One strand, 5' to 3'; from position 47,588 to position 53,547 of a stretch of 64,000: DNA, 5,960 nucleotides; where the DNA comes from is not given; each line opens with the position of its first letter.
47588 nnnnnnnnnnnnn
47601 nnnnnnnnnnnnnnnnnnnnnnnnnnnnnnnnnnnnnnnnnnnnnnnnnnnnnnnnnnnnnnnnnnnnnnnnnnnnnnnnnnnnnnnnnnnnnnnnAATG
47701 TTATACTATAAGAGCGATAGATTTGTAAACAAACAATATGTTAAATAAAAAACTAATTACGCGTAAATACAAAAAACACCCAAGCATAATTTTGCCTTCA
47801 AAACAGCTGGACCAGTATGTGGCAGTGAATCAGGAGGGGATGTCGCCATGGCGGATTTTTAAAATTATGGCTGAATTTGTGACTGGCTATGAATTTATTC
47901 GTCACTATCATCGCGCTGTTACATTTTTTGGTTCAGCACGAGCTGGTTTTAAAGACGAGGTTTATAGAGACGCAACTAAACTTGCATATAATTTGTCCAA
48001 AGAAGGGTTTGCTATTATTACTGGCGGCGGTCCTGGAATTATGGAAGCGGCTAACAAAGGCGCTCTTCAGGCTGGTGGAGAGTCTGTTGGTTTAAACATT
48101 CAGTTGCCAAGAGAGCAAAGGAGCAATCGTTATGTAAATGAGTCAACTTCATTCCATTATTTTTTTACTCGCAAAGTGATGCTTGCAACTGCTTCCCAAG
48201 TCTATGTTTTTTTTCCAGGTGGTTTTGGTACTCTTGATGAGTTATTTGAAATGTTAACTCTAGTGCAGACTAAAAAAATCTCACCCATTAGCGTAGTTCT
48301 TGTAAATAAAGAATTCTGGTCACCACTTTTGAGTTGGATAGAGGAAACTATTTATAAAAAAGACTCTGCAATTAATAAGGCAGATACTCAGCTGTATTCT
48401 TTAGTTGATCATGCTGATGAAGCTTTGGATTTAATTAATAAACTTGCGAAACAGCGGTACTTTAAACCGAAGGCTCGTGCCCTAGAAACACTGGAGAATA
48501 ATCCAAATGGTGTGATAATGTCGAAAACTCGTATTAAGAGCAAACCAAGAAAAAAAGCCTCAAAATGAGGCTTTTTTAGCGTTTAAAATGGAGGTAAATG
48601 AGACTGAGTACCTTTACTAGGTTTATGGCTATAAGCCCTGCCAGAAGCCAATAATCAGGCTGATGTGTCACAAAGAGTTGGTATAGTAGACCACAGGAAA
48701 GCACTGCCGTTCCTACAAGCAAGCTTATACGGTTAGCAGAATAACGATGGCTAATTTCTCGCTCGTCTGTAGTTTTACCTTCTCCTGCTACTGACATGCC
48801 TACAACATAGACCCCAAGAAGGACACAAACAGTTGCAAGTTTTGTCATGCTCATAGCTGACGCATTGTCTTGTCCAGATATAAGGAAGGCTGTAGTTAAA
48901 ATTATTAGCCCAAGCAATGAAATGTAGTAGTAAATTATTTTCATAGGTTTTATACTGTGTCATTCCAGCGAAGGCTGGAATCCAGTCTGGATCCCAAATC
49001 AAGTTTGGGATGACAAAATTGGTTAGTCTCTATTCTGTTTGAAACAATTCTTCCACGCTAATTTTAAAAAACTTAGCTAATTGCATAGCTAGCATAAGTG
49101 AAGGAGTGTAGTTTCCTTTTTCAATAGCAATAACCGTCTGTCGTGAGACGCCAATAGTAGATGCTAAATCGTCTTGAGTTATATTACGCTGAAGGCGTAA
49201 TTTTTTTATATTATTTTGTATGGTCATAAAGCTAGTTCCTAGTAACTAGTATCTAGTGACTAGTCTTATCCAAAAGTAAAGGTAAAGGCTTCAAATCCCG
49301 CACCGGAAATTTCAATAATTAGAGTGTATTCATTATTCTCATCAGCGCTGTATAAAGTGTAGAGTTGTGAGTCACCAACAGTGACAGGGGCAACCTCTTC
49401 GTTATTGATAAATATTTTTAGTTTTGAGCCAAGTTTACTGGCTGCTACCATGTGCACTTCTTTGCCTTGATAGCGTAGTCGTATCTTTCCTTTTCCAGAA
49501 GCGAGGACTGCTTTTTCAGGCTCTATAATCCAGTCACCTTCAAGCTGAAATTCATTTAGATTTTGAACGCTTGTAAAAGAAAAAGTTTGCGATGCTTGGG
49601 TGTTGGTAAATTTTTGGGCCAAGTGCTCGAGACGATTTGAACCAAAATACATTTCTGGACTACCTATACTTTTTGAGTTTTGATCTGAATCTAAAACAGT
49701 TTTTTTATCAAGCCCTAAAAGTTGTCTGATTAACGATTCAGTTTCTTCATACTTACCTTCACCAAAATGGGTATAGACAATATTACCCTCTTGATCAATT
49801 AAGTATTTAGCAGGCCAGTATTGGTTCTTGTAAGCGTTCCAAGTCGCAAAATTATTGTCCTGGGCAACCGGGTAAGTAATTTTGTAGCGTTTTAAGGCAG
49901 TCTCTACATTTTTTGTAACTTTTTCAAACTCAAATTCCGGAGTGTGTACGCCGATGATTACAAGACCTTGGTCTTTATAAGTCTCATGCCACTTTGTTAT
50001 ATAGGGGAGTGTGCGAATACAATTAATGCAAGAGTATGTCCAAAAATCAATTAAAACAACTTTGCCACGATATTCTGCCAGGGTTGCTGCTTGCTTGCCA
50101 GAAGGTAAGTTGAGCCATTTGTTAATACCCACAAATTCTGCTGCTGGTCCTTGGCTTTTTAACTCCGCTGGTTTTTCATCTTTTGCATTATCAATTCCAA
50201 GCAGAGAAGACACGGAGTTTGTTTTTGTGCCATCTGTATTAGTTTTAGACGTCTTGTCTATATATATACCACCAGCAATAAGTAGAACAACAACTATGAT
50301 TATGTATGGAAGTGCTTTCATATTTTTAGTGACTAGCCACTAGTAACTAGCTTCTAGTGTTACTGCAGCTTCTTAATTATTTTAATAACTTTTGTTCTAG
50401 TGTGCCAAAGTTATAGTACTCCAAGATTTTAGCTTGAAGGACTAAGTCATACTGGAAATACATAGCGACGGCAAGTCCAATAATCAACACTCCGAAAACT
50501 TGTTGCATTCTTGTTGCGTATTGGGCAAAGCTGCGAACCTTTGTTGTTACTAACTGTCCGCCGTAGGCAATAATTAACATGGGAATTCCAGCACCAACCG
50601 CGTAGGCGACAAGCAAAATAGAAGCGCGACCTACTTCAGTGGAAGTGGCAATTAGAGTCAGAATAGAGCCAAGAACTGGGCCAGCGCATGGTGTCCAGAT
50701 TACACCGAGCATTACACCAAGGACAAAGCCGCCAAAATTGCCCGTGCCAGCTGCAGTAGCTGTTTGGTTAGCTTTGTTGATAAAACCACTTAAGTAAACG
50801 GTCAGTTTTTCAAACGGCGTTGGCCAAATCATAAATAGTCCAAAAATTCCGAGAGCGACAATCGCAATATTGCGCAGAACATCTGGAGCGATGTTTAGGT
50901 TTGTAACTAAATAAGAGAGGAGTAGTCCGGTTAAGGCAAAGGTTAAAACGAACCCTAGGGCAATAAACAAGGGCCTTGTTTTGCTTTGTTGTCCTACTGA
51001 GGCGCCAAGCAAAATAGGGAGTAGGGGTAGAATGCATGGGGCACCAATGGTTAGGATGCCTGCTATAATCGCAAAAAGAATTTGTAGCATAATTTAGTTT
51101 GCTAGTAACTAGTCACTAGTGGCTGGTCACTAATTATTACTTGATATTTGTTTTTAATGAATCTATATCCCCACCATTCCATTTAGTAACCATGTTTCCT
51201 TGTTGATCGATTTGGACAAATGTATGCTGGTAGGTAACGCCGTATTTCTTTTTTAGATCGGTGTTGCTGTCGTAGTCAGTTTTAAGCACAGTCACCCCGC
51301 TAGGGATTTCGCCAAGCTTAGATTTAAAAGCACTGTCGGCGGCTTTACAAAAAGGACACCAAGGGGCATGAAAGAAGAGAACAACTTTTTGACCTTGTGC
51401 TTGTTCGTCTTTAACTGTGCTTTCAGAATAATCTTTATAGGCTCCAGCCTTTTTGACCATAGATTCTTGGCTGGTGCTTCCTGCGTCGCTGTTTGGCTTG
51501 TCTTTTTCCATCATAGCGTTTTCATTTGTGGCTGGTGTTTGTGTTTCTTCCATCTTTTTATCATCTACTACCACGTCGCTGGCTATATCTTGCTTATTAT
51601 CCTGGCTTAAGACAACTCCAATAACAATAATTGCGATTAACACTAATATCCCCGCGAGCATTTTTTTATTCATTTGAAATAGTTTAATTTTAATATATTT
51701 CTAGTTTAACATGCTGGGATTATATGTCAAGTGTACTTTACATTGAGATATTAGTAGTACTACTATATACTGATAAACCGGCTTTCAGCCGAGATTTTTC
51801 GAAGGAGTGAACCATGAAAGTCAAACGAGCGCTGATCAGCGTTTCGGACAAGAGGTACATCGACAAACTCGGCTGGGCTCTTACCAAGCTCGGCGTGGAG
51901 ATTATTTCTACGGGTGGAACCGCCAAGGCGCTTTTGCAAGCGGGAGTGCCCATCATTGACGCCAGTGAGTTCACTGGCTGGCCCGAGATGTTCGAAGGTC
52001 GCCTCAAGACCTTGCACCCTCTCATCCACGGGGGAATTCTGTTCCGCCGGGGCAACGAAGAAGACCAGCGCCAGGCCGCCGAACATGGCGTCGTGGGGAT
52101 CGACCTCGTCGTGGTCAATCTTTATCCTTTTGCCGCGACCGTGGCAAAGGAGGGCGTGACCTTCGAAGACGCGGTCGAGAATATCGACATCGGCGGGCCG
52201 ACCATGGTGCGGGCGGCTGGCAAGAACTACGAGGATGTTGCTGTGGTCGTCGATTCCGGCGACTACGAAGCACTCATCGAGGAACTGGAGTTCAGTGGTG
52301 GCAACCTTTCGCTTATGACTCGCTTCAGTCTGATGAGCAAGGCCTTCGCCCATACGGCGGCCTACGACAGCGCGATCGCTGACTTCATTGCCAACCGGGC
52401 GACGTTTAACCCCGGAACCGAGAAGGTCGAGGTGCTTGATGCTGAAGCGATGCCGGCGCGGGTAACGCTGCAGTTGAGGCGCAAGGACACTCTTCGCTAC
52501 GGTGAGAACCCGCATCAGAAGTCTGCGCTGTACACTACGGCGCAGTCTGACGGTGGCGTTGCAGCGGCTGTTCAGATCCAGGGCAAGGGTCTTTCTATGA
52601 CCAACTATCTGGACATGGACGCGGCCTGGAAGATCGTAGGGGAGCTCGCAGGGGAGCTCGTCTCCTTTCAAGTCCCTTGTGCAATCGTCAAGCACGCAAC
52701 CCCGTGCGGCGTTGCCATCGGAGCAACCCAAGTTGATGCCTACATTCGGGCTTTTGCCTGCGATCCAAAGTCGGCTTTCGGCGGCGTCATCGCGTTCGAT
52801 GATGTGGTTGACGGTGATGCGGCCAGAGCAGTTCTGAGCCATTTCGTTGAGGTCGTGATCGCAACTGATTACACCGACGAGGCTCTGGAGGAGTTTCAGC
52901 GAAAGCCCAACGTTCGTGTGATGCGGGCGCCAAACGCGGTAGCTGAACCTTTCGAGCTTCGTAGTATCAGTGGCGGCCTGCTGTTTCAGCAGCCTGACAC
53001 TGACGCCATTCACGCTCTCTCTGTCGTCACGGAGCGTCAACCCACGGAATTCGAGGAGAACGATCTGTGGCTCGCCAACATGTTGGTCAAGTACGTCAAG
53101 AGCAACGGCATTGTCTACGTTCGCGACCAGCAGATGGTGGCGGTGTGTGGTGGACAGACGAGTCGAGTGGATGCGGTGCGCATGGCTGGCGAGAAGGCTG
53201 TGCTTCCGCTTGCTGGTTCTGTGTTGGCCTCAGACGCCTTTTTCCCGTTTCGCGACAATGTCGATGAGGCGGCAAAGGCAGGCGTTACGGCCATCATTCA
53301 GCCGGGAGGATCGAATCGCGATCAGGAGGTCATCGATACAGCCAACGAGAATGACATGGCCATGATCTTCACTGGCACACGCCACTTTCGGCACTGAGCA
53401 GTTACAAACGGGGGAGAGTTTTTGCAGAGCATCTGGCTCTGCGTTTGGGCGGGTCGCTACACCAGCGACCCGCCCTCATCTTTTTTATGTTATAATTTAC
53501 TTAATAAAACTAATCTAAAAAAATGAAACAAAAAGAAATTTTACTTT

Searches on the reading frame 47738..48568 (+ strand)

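Call 18: search_protein_families(library=pfam, proteins=[window:47738-48568:+], max_evalue=0.001)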
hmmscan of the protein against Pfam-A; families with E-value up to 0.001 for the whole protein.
window:47738-48568:+ (276 aa): 2 families
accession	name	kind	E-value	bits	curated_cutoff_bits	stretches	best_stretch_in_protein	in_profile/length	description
PF03641.19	Lysine_decarbox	-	4.4e-32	111.5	27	1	102-232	1-130/131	Possible lysine decarboxylase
PF18306.6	LDcluster4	-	6e-16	58.9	26.3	1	60-185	3-124/151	SLOG cluster4 family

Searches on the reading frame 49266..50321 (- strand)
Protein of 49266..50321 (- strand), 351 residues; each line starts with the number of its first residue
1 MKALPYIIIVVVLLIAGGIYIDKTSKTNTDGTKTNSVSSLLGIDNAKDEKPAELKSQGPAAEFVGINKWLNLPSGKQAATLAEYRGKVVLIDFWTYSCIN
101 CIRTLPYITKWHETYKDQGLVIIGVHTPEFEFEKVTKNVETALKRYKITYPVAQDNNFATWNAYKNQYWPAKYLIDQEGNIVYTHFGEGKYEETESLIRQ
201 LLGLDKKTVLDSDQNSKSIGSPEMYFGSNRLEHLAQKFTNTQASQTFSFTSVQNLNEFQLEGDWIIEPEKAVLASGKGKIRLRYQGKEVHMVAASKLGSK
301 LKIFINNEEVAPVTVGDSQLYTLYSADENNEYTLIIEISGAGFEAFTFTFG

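Call 18: search_protein_families(library=pfam, proteins=[window:49266-50321:-], max_evalue=0.001)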
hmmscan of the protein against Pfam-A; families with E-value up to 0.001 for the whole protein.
window:49266-50321:- (351 aa): 5 families
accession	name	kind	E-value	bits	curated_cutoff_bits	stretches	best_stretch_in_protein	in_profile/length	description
PF17991.7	Thioredoxin_10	-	1.5e-25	90.9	27.1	1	221-351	1-142/142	Thioredoxin like C-terminal domain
PF08534.16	Redoxin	-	2.2e-14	53.9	26.6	1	73-196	15-142/148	Redoxin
PF00578.27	AhpC-TSA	-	3.4e-14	53.3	26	1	77-183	16-123/124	AhpC/TSA family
PF13905.12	Thioredoxin_8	-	1.4e-11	45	27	1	86-181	1-94/94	Thioredoxin-like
PF00255.25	GSHPx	-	0.00096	19.1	27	0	77-147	12-79/108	Glutathione peroxidase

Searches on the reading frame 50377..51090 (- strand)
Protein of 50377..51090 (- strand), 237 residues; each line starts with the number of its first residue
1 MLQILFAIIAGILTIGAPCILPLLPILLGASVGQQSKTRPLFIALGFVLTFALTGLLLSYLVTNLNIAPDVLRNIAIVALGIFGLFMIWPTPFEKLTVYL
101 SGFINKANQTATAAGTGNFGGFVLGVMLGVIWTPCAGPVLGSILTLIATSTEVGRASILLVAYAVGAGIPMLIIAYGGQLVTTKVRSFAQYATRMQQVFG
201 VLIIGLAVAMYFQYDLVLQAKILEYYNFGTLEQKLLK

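Call 19: search_protein_families(library=pfam, proteins=[window:50377-51090:-], max_evalue=0.001)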
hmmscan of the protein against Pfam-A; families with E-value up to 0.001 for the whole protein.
window:50377-51090:- (237 aa): 2 families
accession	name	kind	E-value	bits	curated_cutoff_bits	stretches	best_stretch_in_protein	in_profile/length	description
PF02683.22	DsbD_TM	-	4e-18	66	27.1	1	3-211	4-215/219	Cytochrome C biogenesis protein transmembrane domain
PF13386.12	DsbD_2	-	5.3e-09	36.7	24.9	1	7-208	2-198/199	Cytochrome C biogenesis protein transmembrane region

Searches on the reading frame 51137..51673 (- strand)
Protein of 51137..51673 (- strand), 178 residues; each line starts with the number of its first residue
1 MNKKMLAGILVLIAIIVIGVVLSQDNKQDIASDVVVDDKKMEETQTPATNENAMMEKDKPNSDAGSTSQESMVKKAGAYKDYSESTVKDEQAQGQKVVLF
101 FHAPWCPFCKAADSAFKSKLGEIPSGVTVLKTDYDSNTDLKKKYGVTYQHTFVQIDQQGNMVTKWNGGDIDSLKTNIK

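Call 19: search_protein_families(library=pfam, proteins=[window:51137-51673:-], max_evalue=0.001)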
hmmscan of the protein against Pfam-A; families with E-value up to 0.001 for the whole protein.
window:51137-51673:- (178 aa): 4 families
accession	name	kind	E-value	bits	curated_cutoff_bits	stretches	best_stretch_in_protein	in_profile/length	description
PF00085.26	Thioredoxin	-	5.4e-11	42.8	23.5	1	93-177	17-101/103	Thioredoxin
PF00578.27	AhpC-TSA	-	1.9e-07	31.5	26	1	81-143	12-76/124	AhpC/TSA family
PF13098.12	Thioredoxin_2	-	9.6e-06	26.3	27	1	92-167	3-60/104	Thioredoxin-like domain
PF13899.12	Thioredoxin_7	-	0.00036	21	27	0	82-116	5-39/83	Thioredoxin-like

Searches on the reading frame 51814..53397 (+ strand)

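Call 19: search_protein_families(library=pfam, proteins=[window:51814-53397:+], max_evalue=0.001)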
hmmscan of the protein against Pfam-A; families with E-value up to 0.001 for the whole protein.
window:51814-53397:+ (527 aa): 2 families
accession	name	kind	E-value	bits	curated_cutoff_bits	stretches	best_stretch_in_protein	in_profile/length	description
PF01808.24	AICARFT_IMPCHas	-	4.8e-104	348.6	25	1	135-461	1-311/311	AICARFT/IMPCHase bienzyme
PF02142.27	MGS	-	3.4e-19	69.2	24.1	1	22-130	8-94/94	MGS-like domain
